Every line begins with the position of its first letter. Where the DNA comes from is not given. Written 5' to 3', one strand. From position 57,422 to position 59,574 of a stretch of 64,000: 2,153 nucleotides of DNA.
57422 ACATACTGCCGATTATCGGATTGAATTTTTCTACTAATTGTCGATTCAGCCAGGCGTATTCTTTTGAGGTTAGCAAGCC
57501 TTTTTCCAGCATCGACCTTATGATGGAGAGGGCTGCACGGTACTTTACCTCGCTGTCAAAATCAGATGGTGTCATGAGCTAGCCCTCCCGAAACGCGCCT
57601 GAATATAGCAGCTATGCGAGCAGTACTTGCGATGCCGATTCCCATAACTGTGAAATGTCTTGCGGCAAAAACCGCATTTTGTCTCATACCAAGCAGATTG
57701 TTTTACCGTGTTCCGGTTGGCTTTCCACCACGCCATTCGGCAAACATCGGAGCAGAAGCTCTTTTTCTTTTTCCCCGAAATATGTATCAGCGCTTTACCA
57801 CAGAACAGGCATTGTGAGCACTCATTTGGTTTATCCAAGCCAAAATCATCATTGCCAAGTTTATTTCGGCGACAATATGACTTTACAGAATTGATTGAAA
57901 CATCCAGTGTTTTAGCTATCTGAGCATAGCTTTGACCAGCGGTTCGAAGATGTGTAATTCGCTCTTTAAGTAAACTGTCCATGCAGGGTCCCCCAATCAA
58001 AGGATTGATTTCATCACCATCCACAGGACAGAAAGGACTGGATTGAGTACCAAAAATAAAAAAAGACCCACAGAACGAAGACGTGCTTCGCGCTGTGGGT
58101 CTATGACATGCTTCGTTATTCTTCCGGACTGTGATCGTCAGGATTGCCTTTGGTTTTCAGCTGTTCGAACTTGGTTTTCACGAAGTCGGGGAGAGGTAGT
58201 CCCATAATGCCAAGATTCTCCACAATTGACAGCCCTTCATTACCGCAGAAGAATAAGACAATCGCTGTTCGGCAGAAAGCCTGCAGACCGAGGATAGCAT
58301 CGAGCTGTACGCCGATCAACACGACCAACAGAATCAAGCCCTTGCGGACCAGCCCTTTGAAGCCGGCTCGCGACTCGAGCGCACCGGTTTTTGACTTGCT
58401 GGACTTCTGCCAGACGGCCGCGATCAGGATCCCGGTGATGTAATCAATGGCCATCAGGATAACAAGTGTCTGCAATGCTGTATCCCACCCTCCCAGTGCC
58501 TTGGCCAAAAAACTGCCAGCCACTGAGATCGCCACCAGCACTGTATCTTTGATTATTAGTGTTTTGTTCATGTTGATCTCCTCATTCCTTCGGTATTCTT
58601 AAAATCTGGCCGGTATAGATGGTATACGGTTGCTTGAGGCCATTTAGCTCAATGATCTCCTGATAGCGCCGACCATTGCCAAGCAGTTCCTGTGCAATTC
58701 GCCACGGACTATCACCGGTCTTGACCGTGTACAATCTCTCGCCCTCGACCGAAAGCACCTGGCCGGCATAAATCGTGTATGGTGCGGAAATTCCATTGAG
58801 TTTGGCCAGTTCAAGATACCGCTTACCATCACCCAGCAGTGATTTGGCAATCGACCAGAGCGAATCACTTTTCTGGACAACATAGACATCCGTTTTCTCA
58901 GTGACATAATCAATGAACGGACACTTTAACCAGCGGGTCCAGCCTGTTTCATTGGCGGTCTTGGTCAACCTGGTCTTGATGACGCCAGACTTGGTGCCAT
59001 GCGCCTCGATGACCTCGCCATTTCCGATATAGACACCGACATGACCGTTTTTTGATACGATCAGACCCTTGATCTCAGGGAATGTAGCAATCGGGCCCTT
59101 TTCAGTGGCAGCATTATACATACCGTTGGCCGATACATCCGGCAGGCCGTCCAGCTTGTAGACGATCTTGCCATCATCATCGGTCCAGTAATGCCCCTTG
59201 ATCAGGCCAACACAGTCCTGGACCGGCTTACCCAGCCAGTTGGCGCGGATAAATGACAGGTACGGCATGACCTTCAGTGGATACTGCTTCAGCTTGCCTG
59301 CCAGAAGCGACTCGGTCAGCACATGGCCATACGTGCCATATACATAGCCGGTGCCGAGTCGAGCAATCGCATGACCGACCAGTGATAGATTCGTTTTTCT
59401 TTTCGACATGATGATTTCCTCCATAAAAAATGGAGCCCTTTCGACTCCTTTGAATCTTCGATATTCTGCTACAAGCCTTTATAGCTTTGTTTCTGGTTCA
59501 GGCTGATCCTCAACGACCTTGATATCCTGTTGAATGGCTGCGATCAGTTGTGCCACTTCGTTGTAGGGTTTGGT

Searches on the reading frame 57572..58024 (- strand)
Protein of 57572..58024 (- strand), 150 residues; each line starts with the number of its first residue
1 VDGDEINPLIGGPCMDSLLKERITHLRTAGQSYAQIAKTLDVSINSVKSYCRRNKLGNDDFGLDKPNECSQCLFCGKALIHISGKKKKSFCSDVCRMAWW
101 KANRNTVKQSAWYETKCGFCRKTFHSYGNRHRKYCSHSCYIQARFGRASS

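Call 5: search_protein_families(library=pfam, proteins=[window:57572-58024:-], max_evalue=0.001)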
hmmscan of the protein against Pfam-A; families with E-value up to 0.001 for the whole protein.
window:57572-58024:- (150 aa): 3 families
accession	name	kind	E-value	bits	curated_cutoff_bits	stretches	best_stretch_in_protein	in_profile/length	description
PF08281.18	Sigma70_r4_2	-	0.00013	21.9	25.7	1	27-53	23-49/54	Sigma-70, region 4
PF13936.12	HTH_38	-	0.0003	20.9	27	1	21-54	11-44/44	Helix-turn-helix domain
PF15978.11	TnsD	-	0.00083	18.9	32.4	0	18-62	186-231/355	Tn7-like transposition protein D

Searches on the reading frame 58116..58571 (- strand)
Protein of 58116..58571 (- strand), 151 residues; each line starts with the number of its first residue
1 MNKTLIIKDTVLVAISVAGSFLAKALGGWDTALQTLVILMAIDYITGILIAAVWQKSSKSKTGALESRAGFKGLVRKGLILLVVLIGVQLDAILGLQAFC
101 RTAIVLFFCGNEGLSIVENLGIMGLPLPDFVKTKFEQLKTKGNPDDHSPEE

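Call 5: search_protein_families(library=pfam, proteins=[window:58116-58571:-], max_evalue=0.001)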
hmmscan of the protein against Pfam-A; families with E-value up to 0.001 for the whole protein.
window:58116-58571:- (151 aa): 1 family
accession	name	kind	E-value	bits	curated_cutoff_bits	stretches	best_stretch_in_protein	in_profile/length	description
PF05105.17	Phage_holin_4_1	-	3.8e-36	124.1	22.2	1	21-139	2-115/116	Bacteriophage holin family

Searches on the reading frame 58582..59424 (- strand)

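Call 5: search_protein_families(library=pfam, proteins=[window:58582-59424:-], max_evalue=0.001)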
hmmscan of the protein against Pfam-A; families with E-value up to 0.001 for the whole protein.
window:58582-59424:- (280 aa): 2 families
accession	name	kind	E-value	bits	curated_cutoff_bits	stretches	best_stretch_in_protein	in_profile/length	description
PF01476.26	LysM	-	2.8e-25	88.4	20.9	2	232-278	1-43/43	LysM domain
PF00877.26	NLPC_P60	-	0.00077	19.9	23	0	105-165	49-99/105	NlpC/P60 family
